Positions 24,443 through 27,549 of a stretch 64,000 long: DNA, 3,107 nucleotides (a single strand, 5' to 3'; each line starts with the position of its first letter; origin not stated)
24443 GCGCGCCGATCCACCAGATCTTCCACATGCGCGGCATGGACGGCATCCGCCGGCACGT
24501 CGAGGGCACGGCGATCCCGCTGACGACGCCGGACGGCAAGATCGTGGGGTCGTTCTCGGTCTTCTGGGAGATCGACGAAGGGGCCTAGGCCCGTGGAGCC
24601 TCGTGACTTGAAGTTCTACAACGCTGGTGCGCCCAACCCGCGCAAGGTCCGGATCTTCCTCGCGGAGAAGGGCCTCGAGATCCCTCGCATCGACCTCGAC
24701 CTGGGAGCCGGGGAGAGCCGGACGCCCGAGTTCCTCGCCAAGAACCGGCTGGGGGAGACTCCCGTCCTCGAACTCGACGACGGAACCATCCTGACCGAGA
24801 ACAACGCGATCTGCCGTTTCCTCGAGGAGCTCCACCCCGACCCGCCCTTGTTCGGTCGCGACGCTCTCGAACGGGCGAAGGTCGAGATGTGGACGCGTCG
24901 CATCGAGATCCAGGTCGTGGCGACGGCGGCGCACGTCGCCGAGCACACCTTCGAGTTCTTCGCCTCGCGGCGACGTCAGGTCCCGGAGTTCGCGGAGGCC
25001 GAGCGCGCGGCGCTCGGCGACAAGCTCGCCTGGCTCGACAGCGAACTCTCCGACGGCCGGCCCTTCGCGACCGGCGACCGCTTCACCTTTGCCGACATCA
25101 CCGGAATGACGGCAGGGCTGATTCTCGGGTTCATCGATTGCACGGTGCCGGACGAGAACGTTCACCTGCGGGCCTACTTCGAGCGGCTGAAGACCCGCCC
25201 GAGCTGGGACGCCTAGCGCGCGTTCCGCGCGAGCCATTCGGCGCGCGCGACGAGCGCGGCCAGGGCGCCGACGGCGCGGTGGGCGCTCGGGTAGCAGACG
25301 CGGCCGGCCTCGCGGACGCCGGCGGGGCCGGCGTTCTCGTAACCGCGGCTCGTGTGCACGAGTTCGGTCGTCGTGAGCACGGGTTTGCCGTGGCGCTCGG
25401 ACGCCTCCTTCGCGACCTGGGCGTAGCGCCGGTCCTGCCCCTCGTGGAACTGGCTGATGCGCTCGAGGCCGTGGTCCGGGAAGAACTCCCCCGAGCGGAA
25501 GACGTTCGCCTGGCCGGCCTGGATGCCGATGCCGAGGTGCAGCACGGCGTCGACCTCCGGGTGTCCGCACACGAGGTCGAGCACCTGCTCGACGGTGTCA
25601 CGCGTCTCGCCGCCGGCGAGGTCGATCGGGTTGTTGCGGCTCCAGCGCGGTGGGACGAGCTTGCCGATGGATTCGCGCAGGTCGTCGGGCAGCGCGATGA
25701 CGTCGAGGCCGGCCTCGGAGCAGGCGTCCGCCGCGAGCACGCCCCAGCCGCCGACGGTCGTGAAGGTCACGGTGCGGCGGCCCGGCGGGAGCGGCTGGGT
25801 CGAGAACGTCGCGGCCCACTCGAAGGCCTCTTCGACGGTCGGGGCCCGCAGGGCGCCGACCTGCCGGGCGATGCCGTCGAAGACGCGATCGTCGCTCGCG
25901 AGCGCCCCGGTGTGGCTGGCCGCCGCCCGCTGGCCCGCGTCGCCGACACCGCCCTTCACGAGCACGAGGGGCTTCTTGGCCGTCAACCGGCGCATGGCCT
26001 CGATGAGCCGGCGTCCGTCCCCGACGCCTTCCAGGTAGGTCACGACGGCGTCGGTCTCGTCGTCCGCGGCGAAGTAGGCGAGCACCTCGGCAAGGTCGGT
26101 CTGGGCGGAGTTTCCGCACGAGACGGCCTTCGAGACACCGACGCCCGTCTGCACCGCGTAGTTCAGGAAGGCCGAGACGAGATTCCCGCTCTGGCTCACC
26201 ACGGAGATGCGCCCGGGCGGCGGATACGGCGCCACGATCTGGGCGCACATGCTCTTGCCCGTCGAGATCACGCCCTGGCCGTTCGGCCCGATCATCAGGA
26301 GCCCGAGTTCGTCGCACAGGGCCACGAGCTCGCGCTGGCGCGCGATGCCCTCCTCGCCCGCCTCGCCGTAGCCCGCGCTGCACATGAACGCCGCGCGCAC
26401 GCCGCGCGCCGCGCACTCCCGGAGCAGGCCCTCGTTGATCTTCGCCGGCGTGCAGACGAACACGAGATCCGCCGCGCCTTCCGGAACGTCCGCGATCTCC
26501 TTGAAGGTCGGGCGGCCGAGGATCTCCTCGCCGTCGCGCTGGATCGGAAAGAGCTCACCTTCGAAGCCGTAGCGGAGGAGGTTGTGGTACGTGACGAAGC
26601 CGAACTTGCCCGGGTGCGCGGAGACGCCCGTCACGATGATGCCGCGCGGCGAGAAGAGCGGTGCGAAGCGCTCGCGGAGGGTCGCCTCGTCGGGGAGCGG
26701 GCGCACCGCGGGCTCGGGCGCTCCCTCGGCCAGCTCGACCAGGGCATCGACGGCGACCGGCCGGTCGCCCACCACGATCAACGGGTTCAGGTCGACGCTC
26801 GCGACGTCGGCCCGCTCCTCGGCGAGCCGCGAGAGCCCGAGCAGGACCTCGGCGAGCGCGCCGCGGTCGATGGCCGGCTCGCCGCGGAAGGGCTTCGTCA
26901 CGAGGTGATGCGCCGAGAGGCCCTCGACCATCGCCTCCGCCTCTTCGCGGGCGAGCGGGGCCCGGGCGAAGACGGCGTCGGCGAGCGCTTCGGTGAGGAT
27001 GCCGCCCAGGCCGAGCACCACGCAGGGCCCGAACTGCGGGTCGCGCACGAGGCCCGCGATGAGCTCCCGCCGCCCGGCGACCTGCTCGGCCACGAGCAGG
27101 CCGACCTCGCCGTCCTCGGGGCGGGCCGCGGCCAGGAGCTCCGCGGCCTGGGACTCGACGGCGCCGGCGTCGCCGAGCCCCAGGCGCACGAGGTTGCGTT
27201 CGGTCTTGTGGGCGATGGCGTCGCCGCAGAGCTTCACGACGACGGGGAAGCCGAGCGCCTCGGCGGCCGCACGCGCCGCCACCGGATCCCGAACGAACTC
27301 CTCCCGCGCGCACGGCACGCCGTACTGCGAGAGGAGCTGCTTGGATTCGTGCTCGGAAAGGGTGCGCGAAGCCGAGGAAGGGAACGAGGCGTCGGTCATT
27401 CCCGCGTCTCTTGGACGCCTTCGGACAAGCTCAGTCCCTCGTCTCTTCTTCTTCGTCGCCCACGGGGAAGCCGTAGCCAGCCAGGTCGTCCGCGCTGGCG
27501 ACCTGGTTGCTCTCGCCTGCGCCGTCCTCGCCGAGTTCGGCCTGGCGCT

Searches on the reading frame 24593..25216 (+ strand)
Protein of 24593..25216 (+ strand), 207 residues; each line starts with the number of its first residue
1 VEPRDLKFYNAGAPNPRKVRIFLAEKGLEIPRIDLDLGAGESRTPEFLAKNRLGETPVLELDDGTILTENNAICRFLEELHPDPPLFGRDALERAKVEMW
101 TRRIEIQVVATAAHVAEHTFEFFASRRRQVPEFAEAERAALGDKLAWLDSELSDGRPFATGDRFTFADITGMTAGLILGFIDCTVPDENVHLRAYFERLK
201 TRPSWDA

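Call 12: search_protein_families(library=pfam, proteins=[window:24593-25216:+], max_evalue=0.01)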
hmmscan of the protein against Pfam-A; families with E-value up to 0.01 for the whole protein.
window:24593-25216:+ (207 aa): 6 families
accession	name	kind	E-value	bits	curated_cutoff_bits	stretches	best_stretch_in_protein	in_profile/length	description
PF13409.12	GST_N_2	-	9.8e-14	52.2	25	1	14-80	3-70/70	Glutathione S-transferase, N-terminal domain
PF02798.26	GST_N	-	1.5e-13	51.3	20.9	1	6-78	3-75/76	Glutathione S-transferase, N-terminal domain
PF13417.12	GST_N_3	-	5e-12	46.4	22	1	13-85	7-75/75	Glutathione S-transferase, N-terminal domain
PF00043.30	GST_C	-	2.8e-06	27.9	20.7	1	129-203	18-93/93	Glutathione S-transferase, C-terminal domain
PF13410.11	GST_C_2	-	1.8e-05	25.2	24.9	1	134-170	4-39/69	Glutathione S-transferase, C-terminal domain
PF18485.7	GST_N_5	-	0.00016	22.5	29.6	1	8-77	4-69/74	Glutathione S-transferase, N-terminal domain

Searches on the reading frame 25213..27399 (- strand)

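Call 12: search_protein_families(library=pfam, proteins=[window:25213-27399:-], max_evalue=0.01)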
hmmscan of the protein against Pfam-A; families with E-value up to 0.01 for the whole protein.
window:25213-27399:- (728 aa): 6 families
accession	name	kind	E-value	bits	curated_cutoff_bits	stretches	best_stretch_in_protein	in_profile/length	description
PF13549.11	ATP-grasp_5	-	2.6e-56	190.9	27.6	1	10-223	6-221/221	ATP-grasp domain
PF13607.11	Succ_CoA_lig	-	2.8e-47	160.4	27.4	1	395-532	1-138/138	Succinyl-CoA ligase like flavodoxin domain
PF13380.12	CoA_binding_2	-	1e-16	61.8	22.8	1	254-377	3-113/116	CoA binding domain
PF19045.5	Ligase_CoA_2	-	4.2e-12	46.8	23.7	1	544-620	2-78/162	Ligase-CoA domain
PF02629.25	CoA_binding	-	8.5e-05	23.7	22.3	1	252-341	4-95/97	CoA binding domain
PF08442.15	ATP-grasp_2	-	0.0012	18.9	29.5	1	14-56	2-45/202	ATP-grasp domain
